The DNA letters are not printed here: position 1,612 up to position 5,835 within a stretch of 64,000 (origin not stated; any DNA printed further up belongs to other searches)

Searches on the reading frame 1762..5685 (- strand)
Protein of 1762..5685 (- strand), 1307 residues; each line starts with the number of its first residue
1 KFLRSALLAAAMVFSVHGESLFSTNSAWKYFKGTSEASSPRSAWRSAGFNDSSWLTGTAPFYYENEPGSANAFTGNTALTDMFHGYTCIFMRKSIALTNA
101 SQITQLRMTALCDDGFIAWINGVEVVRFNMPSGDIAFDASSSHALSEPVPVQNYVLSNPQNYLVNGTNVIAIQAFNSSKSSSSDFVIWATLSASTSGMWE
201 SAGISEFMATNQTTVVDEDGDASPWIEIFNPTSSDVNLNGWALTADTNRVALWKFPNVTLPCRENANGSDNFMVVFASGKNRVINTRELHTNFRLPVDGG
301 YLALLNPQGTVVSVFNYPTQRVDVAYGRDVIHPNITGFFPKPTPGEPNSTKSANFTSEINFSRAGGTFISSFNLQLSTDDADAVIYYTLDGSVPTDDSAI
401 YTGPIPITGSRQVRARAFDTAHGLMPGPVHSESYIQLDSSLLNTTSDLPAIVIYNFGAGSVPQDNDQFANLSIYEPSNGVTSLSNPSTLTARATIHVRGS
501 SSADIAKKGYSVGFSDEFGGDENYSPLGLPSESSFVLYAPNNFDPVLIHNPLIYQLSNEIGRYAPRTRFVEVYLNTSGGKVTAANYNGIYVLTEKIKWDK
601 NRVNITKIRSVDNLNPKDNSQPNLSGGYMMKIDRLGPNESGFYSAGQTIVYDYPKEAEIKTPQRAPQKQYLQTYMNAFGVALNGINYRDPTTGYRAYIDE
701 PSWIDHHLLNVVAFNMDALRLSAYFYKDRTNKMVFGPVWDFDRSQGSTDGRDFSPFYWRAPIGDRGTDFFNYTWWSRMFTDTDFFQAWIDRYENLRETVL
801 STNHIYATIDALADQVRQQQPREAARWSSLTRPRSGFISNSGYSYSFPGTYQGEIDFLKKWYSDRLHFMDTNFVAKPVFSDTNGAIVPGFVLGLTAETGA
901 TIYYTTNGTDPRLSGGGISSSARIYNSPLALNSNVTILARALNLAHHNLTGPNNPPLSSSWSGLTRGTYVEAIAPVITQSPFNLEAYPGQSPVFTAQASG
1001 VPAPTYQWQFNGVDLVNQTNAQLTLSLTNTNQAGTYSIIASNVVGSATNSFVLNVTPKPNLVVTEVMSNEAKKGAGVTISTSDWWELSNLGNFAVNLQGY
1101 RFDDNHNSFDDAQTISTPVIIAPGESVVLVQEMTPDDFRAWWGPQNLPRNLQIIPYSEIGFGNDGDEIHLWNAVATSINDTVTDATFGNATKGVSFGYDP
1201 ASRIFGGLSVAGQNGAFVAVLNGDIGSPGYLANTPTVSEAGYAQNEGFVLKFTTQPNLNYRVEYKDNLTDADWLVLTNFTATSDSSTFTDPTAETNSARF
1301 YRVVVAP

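Call 35: search_protein_families(library=pfam, proteins=[window:1762-5685:-], max_evalue=0.0001)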
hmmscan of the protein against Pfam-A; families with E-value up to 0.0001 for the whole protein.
window:1762-5685:- (1307 aa): 7 families
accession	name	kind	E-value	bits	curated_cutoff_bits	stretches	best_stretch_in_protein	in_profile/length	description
PF08757.17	CotH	-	2.6e-39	136.1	23.8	1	495-869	1-322/322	CotH kinase protein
PF13290.12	CHB_HEX_C_1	-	4e-28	97.6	22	2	364-421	2-59/67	Chitobiase/beta-hexosaminidase C-terminal domain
PF13287.12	Fn3_assoc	-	8.2e-25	87.1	23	2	374-421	1-48/59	Fn3 associated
PF00932.25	LTD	-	1.4e-20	74.2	34.3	2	216-317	22-107/109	Lamin Tail Domain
PF13927.12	Ig_3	-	5.7e-11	43.2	30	1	975-1042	2-78/78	Immunoglobulin domain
PF07679.22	I-set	-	5.6e-09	36.4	23.7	1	975-1055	1-90/90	Immunoglobulin I-set domain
PF00047.31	ig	-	1.5e-05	25.7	21.8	0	984-1048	3-78/81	Immunoglobulin domain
